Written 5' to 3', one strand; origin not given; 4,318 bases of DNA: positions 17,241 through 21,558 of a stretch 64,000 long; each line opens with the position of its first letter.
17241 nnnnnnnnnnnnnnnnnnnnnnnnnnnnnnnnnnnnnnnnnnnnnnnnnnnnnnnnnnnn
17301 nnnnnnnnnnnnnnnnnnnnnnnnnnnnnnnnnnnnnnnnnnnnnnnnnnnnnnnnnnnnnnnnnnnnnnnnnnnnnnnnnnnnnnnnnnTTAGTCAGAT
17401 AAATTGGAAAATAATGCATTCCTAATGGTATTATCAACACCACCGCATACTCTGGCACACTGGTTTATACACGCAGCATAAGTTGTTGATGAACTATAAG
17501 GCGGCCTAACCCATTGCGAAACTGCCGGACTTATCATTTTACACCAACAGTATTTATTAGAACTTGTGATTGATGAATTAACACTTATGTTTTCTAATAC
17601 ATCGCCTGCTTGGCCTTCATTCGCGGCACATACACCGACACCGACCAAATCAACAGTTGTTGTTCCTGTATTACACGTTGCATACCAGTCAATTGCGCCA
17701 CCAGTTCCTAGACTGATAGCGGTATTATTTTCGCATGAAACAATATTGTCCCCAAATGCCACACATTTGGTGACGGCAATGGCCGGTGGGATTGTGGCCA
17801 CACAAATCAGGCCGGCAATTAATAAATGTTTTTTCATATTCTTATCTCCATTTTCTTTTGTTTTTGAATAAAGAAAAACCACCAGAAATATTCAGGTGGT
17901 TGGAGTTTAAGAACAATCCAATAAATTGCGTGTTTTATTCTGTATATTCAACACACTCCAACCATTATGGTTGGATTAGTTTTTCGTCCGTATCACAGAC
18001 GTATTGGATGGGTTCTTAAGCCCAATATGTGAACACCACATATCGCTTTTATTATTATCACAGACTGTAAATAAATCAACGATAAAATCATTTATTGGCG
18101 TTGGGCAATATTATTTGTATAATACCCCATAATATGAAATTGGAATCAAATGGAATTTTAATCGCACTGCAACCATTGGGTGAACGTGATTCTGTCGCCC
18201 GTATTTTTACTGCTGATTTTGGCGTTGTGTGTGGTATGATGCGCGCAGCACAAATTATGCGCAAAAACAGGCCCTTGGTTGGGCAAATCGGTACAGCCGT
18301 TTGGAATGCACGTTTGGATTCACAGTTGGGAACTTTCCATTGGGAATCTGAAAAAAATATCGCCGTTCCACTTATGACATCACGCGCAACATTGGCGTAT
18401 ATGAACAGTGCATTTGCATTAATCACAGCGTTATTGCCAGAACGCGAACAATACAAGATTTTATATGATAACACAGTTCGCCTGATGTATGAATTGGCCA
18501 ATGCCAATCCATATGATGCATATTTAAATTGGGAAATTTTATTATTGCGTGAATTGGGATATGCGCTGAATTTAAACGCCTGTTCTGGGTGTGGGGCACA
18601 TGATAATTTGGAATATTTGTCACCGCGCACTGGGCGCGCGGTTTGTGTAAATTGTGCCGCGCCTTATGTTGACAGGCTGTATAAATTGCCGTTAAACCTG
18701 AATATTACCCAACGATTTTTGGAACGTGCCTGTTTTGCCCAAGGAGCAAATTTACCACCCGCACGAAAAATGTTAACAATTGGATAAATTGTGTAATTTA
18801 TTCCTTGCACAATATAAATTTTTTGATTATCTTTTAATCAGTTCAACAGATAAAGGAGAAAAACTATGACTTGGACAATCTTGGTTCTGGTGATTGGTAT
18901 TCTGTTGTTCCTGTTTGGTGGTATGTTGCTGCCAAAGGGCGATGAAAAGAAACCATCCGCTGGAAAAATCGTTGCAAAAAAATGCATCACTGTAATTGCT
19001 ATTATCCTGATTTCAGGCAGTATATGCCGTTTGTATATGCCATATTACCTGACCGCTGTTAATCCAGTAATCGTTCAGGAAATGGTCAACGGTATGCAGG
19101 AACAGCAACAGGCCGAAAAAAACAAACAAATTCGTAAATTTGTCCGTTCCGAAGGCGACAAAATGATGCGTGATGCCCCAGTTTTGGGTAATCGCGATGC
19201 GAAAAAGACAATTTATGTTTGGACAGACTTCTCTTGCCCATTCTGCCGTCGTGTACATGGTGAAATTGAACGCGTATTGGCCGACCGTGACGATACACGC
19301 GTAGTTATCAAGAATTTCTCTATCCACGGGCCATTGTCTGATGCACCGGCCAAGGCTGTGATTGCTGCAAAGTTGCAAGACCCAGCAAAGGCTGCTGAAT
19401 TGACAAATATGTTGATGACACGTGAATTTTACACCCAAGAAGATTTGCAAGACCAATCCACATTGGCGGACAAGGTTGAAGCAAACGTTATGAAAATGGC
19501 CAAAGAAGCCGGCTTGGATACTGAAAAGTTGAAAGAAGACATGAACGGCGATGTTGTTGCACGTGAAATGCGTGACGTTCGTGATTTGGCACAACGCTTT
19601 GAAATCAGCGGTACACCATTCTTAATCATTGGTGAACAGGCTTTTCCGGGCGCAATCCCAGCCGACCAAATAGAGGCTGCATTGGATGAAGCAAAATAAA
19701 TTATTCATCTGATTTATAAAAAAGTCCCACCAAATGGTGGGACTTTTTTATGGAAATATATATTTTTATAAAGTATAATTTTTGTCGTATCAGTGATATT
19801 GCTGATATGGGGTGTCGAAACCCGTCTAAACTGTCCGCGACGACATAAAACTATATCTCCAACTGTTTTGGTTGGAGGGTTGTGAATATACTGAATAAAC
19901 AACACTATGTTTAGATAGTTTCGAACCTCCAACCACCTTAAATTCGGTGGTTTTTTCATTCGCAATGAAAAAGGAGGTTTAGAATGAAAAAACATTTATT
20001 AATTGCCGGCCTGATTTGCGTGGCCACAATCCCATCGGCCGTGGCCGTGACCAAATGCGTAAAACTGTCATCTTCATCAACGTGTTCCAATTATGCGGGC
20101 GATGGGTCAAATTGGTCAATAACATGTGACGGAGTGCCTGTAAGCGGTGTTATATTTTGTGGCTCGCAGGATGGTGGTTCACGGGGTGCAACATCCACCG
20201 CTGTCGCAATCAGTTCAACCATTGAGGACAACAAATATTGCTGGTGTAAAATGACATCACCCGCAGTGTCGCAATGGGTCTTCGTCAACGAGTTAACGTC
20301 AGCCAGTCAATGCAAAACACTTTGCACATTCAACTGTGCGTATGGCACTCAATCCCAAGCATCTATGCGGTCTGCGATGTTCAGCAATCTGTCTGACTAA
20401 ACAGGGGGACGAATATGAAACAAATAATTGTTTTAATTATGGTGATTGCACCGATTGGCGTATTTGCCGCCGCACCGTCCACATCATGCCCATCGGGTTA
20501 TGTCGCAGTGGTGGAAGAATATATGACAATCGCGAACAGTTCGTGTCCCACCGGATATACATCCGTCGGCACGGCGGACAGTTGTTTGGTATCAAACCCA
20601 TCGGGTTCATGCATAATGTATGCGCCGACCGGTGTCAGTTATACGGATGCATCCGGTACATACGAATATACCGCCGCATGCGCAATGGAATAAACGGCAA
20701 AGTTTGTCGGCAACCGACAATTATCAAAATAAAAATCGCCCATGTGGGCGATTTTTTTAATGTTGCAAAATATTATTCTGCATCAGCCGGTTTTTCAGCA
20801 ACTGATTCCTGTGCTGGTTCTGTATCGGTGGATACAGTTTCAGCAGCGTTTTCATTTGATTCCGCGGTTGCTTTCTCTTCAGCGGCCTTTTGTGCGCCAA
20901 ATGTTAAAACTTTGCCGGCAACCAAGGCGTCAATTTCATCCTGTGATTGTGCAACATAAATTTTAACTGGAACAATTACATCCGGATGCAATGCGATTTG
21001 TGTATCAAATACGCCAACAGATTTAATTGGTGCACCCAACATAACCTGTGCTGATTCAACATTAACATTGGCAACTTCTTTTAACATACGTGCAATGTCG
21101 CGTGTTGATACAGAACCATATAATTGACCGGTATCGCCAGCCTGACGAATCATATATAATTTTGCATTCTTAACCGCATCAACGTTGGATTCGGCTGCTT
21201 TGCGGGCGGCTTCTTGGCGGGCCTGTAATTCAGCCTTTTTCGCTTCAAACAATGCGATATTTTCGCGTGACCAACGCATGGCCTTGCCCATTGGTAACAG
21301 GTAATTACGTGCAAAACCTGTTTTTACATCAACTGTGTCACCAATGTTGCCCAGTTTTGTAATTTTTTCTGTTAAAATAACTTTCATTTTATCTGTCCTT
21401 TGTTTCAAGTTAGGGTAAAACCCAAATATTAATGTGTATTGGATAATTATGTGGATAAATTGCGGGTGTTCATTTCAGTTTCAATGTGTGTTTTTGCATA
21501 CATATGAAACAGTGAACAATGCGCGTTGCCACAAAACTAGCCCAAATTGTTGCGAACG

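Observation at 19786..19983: Five-copy structured 5' leader RNA (type 1) with compensatory base changes and a terminator/antiterminator switch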

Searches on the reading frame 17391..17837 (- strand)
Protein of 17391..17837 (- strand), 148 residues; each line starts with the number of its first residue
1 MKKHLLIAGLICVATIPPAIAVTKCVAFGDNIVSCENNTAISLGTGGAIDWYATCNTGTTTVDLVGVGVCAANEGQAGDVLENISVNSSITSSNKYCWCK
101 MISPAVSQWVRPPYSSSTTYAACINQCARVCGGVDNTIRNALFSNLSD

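Call 11: search_protein_families(library=pfam, proteins=[window:17391-17837:-], max_evalue=0.01)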
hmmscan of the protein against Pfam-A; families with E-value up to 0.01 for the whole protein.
window:17391-17837:- (148 aa): 0 families

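Call 62: search_protein_families(library=pfam, alignment_id=A8, max_evalue=0.001)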
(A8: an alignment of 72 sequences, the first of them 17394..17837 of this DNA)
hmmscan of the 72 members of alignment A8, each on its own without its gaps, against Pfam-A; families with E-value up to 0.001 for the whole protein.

A. member 1, window:17394-17837:- (148 aa): 0 families

B. families by the number of members that match (of 72 scanned): 20 families
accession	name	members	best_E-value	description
PF13560.12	HTH_31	11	1.1e-11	Helix-turn-helix domain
PF01381.28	HTH_3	5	9.3e-13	Helix-turn-helix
PF13443.12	HTH_26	5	5.8e-07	Cro/C1-type HTH DNA-binding domain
PF12844.13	HTH_19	3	7.4e-09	Helix-turn-helix domain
PF09479.16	Flg_new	3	1e-06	Listeria-Bacteroides repeat domain (List_Bact_rpt)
PF07699.19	Ephrin_rec_like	2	2.8e-09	Tyrosine-protein kinase ephrin type A/B receptor-like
PF13413.12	HTH_25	2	5.7e-05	Helix-turn-helix domain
PF00535.33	Glycos_transf_2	1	6.2e-40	Glycosyl transferase family 2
PF00580.27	UvrD-helicase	1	9.9e-30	UvrD/REP helicase N-terminal domain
PF13245.12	AAA_19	1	2.1e-20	AAA domain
PF10111.15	Glyco_tranf_2_2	1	1.3e-13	Glycosyltransferase like family 2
PF01501.26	Glyco_transf_8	1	1.1e-11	Glycosyl transferase family 8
PF13641.12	Glyco_tranf_2_3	1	4.6e-10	Glycosyltransferase like family 2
PF13604.12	AAA_30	1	4e-08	AAA domain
PF21700.4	EGF_DL_JAG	1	1.3e-05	Delta-like/Jagged, EGF-like domain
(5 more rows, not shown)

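Call 89: search_protein_families(library=ncbifam, proteins=[window:17394-17837:-], max_evalue=0.01)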
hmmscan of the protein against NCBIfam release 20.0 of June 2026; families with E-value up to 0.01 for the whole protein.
window:17394-17837:- (148 aa): 0 families

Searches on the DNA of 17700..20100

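Call 5: search_rna_families(source=window, start=17700, end=20100, threshold=evalue, max_evalue=10, show_alignments=2)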
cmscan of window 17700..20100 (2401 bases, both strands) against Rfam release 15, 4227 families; matches with E-value up to 10: 18.
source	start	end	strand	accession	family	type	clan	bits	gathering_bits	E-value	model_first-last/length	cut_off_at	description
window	19708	19824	-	RF00121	MicC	Gene; sRNA;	-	30.5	90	0.065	1-123/123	no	MicC RNA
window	19715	19778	-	RF00506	Thr_leader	Cis-reg; leader;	-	26.2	55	0.041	1-118/118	no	Threonine operon leader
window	19711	19791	-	RF02075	STnc230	Gene; sRNA;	-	26.1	50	0.58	1-83/83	no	Enterobacterial sRNA STnc230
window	19687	19752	+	RF00506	Thr_leader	Cis-reg; leader;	-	25.5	55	0.057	1-118/118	no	Threonine operon leader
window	19717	19859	-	RF04184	BTnc060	Gene; sRNA;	-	24.2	228.9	0.58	1-213/213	no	Bacteroides sRNA BTnc060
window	19637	19760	+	RF00121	MicC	Gene; sRNA;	-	23.6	90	1.5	1-123/123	no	MicC RNA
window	19717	19793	-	RF01470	rli38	Gene; sRNA;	-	23.5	49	2.6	1-150/150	no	Listeria sRNA rli38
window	19713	19754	+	RF01024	mir-944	Gene; miRNA;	-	21.3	100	1.5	1-88/88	no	mir-944 microRNA precursor family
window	18664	18828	-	RF01254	snR34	Gene; snRNA; snoRNA; HACA-box;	CL00042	21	39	7.1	1-206/206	no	Small nucleolar RNA snR34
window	17839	17913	-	RF00648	MIR396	Gene; miRNA;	-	20.4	80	0.72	21-97/118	no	MIR396 microRNA precursor family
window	19683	19748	+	RF02596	cyano_het_sRNA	Gene; sRNA;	-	20.3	35.7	0.65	1-56/56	no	Cyanobacteria heterocyst sRNA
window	19751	19837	+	RF01209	snR76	Gene; snRNA; snoRNA; CD-box;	CL00071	19.8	55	0.69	1-101/101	no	Small nucleolar RNA snR76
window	19693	19748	+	RF01459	rliE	Gene; sRNA;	-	19.4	90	3.6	114-182/222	no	Listeria sRNA rliE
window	19896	20002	-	RF00688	MIR394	Gene; miRNA;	-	18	60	3.3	1-109/109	no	MIR394 microRNA precursor family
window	19861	19973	+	RF01244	snR4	Gene; snRNA; snoRNA; CD-box;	-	15.1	37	8.9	1-187/187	no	Small nucleolar RNA snR4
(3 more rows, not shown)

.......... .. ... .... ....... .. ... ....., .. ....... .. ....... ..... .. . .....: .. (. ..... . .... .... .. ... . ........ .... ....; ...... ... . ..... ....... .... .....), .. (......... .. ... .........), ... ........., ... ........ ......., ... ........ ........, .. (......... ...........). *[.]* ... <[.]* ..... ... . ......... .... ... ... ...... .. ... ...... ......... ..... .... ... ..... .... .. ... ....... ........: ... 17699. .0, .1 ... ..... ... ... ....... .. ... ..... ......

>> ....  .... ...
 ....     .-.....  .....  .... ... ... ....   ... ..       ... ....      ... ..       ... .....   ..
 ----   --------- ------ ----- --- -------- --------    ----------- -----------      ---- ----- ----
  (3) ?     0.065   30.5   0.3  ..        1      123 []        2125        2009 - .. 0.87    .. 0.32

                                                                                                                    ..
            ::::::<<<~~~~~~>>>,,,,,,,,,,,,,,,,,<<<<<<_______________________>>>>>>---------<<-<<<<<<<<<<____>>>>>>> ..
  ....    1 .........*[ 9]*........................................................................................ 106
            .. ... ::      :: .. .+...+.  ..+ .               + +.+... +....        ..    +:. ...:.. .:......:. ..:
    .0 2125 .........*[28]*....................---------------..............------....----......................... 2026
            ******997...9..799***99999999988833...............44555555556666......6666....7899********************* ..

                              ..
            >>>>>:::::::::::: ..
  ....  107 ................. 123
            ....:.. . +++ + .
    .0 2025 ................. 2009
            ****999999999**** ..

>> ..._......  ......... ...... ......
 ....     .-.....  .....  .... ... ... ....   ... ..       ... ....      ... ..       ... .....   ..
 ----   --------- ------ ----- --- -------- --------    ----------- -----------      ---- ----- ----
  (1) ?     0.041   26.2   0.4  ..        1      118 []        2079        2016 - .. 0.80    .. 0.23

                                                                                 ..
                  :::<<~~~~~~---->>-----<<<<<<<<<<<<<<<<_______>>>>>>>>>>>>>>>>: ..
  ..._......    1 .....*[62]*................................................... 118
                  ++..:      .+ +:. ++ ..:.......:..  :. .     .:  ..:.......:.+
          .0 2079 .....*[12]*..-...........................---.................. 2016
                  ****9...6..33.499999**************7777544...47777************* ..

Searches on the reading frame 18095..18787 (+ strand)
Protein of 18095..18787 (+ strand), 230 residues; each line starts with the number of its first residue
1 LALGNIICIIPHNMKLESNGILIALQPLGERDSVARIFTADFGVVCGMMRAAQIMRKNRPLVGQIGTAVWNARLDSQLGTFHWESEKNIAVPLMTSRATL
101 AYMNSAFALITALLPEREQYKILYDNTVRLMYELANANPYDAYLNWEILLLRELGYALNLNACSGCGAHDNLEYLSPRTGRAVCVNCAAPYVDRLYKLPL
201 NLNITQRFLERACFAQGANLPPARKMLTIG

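Call 80: search_protein_families(library=pfam, proteins=[window:18095-18787:+], max_evalue=0.001)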
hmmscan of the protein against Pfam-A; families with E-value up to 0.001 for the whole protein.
window:18095-18787:+ (230 aa): 2 families
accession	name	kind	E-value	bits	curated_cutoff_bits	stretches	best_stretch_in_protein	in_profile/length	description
PF02565.21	RecO_C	-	1.1e-17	64.6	22.1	1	97-210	4-118/157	Recombination protein O C terminal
PF11967.14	RecO_N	-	1.4e-06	28.6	27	1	14-81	1-71/80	Recombination protein O N terminal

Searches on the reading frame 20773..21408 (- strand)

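Call 80: search_protein_families(library=pfam, proteins=[window:20773-21408:-], max_evalue=0.001)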
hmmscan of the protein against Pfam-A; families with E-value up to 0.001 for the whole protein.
window:20773-21408:- (211 aa): 2 families
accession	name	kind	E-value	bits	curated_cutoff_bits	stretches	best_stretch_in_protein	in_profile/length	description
PF03948.19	Ribosomal_L9_C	-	4.1e-19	69.2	23.2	1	72-153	3-85/86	Ribosomal protein L9, C-terminal domain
PF01281.25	Ribosomal_L9_N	-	4.1e-19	68.3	20.7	1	8-53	1-46/47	Ribosomal protein L9, N-terminal domain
